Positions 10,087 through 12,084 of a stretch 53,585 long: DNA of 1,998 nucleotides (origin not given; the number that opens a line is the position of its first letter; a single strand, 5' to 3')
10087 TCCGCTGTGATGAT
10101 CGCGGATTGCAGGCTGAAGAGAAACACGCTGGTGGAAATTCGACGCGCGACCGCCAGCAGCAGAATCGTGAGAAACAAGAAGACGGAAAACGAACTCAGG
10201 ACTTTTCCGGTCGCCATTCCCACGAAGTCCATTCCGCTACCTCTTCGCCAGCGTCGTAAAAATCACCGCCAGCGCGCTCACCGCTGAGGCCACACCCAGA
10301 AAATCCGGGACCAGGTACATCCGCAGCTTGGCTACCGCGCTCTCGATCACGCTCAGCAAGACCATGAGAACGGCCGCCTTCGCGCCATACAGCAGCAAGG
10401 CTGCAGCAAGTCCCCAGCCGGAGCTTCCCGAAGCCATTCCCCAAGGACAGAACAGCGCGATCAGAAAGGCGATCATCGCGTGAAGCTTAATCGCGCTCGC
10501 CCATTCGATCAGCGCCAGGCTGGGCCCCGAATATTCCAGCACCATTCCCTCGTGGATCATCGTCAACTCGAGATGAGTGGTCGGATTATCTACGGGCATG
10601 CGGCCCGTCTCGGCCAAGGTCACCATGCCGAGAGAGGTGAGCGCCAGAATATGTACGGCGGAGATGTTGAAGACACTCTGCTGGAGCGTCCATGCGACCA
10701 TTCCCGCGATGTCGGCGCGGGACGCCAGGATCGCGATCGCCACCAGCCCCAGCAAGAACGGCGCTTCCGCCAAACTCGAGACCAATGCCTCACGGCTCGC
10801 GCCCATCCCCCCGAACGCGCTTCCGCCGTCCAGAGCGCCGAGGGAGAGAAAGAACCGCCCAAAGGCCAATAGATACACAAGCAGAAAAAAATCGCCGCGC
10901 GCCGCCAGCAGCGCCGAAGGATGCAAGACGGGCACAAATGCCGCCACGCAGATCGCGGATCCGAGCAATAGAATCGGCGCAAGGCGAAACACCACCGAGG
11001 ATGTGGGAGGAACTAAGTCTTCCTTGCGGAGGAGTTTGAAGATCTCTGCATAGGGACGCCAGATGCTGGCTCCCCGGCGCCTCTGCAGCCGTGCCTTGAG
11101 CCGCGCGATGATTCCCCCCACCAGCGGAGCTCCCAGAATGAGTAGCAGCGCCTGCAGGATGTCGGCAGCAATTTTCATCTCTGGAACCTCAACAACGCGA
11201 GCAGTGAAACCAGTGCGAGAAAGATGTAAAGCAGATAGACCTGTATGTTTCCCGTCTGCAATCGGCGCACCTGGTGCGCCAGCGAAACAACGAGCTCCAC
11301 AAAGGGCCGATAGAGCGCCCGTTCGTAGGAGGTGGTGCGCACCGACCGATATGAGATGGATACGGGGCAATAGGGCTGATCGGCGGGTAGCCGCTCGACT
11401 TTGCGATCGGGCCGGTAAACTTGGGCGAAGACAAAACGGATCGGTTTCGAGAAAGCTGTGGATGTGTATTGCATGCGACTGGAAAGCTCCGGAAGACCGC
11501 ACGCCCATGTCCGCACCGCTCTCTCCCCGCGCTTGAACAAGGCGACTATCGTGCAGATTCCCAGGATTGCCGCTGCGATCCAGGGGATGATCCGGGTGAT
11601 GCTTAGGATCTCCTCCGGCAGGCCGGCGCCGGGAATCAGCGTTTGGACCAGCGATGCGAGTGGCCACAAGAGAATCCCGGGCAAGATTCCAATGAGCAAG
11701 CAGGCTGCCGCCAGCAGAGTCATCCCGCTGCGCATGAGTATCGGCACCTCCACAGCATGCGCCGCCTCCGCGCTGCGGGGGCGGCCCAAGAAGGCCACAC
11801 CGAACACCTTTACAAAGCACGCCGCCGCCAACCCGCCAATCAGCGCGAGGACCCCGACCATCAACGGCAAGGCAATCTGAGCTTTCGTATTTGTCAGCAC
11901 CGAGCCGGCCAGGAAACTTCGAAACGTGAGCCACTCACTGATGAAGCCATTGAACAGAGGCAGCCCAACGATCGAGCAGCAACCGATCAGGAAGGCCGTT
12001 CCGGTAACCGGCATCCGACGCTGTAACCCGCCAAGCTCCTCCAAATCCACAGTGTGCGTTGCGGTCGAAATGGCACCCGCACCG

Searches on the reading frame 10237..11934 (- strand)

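Call 25: search_protein_families(library=pfam, proteins=[window:10237-11934:-], max_evalue=0.001)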
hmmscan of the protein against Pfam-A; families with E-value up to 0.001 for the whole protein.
window:10237-11934:- (565 aa): 1 family
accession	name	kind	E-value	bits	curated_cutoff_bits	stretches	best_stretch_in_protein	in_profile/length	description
PF00146.26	NADHdh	-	1.9e-38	133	27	1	262-559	6-295/298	NADH dehydrogenase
